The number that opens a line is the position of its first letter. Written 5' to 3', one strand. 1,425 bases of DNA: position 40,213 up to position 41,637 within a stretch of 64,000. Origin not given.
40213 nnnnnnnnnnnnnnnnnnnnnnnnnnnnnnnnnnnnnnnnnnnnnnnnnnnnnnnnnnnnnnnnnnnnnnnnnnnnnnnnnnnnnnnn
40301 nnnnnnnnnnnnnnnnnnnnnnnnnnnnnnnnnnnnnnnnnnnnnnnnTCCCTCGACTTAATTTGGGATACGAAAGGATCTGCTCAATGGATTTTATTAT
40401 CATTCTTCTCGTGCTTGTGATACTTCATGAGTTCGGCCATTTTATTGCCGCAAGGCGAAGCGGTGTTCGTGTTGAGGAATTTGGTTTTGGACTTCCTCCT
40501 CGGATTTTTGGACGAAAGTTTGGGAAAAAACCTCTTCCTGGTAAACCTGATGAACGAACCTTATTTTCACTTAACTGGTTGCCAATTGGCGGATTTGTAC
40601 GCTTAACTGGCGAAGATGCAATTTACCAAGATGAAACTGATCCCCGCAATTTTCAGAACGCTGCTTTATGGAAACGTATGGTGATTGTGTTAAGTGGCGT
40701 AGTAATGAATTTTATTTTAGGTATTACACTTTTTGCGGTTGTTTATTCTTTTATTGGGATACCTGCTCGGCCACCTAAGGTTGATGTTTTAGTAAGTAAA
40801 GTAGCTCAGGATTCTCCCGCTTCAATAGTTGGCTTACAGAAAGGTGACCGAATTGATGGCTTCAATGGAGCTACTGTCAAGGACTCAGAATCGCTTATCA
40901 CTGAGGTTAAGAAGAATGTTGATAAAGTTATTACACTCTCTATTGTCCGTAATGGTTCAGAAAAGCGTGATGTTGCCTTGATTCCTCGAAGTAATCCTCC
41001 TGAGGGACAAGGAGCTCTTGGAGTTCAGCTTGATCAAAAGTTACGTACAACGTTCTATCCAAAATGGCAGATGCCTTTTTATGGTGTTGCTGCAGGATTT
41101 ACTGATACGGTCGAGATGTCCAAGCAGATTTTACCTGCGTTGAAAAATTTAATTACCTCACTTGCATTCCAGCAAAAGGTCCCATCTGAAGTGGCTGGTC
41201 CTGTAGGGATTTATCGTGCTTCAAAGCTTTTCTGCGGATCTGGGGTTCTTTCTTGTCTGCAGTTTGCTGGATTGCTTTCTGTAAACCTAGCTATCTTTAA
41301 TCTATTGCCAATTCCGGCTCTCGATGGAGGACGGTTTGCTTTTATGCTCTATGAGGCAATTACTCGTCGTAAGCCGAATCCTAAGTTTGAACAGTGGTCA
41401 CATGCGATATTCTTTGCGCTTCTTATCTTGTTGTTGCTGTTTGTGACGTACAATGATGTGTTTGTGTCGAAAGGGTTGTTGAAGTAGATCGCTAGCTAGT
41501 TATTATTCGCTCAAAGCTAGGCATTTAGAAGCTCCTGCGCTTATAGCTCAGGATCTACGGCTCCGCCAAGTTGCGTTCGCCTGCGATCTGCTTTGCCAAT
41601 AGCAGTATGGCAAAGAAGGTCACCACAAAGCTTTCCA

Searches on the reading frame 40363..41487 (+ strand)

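Call 23: search_protein_families(library=pfam, proteins=[window:40363-41487:+], max_evalue=0.00001)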
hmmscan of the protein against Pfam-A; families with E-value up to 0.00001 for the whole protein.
window:40363-41487:+ (374 aa): 3 families
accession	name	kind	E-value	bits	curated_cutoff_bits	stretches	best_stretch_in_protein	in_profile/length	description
PF02163.28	Peptidase_M50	-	4.7e-56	190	27.2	1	11-357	2-221/221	Peptidase family M50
PF13180.12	PDZ_2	-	1.4e-09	38.5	27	1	130-201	2-74/80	PDZ domain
PF17820.7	PDZ_6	-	7.8e-06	26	27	0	144-196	2-54/54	PDZ domain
